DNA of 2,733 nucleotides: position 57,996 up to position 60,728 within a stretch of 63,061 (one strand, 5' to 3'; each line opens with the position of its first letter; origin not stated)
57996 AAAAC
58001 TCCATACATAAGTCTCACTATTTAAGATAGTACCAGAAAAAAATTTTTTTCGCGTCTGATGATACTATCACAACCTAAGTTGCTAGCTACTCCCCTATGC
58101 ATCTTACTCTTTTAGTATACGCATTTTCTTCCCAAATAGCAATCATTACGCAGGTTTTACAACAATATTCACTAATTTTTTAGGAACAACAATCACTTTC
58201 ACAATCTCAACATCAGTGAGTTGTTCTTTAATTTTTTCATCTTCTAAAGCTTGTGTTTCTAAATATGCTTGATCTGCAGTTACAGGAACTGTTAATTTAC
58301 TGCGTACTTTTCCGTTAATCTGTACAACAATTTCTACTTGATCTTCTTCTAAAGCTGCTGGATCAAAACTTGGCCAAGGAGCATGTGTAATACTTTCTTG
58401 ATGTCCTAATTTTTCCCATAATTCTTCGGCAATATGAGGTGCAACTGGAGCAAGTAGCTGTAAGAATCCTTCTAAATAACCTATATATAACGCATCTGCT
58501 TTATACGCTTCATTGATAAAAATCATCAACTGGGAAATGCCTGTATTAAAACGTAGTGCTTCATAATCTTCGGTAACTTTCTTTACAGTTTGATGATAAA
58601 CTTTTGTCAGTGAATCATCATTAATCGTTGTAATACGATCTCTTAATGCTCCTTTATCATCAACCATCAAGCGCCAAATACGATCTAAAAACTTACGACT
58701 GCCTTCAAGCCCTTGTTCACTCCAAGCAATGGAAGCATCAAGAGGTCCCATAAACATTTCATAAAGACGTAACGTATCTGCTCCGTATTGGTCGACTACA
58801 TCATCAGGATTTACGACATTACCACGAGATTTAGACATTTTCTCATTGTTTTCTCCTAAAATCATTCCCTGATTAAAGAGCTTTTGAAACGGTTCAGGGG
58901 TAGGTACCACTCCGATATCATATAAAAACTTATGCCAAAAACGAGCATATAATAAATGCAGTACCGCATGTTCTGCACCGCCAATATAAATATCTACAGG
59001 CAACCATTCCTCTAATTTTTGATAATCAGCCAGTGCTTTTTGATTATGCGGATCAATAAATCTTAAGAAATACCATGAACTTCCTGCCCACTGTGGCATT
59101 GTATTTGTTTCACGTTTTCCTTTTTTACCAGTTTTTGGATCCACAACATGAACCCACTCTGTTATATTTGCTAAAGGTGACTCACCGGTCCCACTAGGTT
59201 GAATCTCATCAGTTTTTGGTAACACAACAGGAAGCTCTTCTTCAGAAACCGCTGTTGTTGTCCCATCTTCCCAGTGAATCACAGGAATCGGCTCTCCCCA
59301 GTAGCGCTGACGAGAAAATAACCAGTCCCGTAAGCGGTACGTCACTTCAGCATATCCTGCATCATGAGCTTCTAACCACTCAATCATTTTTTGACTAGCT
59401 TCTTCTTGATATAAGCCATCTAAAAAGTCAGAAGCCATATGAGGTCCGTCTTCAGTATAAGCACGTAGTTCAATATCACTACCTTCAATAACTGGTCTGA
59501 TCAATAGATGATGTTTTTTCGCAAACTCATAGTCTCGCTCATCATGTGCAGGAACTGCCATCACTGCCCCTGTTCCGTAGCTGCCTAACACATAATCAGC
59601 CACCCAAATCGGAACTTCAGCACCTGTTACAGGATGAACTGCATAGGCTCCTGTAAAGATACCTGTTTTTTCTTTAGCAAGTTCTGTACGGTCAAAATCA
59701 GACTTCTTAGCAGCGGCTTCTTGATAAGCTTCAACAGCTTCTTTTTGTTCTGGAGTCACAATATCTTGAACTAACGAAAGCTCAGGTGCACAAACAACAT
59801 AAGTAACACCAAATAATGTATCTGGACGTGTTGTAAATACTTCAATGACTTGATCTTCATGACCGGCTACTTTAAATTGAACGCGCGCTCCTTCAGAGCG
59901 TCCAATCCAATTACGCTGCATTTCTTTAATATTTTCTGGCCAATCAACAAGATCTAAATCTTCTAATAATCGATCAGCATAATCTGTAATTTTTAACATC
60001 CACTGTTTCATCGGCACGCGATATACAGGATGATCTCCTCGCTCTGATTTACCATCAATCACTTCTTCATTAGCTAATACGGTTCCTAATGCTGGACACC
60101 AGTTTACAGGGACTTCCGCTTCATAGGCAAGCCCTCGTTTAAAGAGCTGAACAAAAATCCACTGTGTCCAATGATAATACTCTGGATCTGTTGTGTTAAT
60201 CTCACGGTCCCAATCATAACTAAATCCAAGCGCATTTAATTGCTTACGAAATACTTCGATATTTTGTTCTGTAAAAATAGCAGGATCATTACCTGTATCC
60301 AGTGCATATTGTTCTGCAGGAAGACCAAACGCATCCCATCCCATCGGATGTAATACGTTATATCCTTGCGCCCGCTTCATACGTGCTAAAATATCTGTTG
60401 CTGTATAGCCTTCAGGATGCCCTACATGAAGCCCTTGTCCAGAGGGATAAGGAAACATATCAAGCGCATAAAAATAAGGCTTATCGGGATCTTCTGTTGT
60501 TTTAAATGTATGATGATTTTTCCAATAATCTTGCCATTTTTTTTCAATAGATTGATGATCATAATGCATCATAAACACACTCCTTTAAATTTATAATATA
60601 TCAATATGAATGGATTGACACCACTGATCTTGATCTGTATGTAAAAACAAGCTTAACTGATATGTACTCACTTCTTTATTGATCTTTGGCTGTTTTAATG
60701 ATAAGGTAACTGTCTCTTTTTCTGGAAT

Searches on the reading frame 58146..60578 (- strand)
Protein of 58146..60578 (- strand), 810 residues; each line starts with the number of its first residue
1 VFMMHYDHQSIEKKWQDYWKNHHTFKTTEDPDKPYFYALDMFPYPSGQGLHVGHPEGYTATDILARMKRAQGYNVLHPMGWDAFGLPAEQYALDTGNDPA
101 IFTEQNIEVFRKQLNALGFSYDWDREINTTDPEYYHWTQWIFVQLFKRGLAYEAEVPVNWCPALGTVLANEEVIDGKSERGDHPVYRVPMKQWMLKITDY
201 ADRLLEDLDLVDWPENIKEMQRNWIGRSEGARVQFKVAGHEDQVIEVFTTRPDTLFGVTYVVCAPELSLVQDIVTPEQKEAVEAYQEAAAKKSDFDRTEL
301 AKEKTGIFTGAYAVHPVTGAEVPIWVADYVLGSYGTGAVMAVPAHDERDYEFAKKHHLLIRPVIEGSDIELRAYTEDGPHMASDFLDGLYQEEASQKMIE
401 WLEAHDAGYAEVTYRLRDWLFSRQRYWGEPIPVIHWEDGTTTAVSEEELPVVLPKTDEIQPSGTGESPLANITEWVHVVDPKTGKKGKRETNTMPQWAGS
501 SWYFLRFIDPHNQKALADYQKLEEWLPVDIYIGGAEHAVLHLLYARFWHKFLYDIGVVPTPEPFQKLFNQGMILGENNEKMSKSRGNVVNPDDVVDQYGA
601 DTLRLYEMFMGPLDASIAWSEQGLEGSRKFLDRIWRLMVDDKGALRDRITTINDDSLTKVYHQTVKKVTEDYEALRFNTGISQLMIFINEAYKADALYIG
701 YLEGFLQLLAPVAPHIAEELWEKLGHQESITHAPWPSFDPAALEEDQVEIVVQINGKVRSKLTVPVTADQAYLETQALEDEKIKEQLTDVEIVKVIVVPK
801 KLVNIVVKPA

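Call 57: find_related_loci(query=window:58146-60578:-, collection=genome_contigs, flank=500)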
Query window:58146-60578:- (810 aa) in genome_contigs; peptide patterns used: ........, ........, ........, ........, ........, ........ (x = any residue, [..] = any of these).
600 stretches matched a pattern (row limit reached: there are more); 599 encode a relative of the query (tblastn E <= 1e-3); the best 80 are kept; 80 distinct loci.
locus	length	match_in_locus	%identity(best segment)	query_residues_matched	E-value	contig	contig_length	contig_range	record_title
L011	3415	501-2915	74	3-808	0e+0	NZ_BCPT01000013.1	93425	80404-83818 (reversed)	Enterococcus casseliflavus NBRC 100478, whole genome shotgun sequence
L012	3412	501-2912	75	4-807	0e+0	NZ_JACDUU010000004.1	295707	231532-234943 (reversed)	[Anoxybacillus] calidus strain DSM 25220 Ga0415330_04, whole genome shotgun sequence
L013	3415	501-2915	74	4-807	0e+0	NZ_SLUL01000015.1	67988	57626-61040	Thermolongibacillus altinsuensis strain DSM 24979 Ga0244693_115, whole genome shotgun sequence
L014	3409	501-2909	75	4-807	0e+0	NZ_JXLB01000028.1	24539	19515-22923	Enterococcus ratti strain DSM 15687 Scaffold28, whole genome shotgun sequence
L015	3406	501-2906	73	4-806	0e+0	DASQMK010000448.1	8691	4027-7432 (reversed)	MAG TPA_asm: Metabacillus sp. isolate SMAG_U10746 k141_71659, whole genome shotgun sequence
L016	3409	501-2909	73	4-806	0e+0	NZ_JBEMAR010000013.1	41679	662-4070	MAG: Carnobacterium sp. isolate 233_Win.3 NODE_75_length_41679_cov_35.853162, whole genome shotgun sequence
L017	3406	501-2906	73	4-806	0e+0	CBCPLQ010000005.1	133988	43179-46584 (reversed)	uncultured Vagococcus sp. strain MIP2573 genome assembly, contig: 5, whole genome shotgun sequence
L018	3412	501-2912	72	4-807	0e+0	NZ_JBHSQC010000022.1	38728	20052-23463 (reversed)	Carnobacterium antarcticum strain CGMCC 1.15643 GCM70022137_6, whole genome shotgun sequence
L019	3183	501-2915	72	3-807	0e+0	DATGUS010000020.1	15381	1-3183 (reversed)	MAG TPA_asm: Alloiococcus sp. isolate SMAG_U10535 k141_16307, whole genome shotgun sequence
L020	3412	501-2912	72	4-807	0e+0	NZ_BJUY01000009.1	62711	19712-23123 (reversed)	Alkalibacterium kapii strain NBRC 103247 sequence09, whole genome shotgun sequence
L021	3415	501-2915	73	4-807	0e+0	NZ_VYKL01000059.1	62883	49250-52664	Niallia endozanthoxylica strain MER_TA_151 MER-TA-151_1_(paired)_trimmed_(paired)_contig_59, whole genome shotgun sequen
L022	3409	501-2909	74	3-806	0e+0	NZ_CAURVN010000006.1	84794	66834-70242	MAG: uncultured Granulicatella sp. isolate ERR9969199_bin.7_MetaWRAP_v1.3_MAG ERZ21615788.22, whole genome shotgun seque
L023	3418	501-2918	72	2-808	0e+0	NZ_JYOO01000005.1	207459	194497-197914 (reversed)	Priestia aryabhattai B8W22 contig05, whole genome shotgun sequence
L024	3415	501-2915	73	2-807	0e+0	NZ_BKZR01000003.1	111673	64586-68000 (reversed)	Weizmannia acidilactici strain PP-18 sequence003, whole genome shotgun sequence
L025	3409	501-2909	74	3-806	0e+0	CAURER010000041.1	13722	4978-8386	MAG TPA_asm: uncultured Granulicatella sp. isolate ERR9968960_bin.15_MetaWRAP_v1.3_MAG genome assembly, contig: ERZ21615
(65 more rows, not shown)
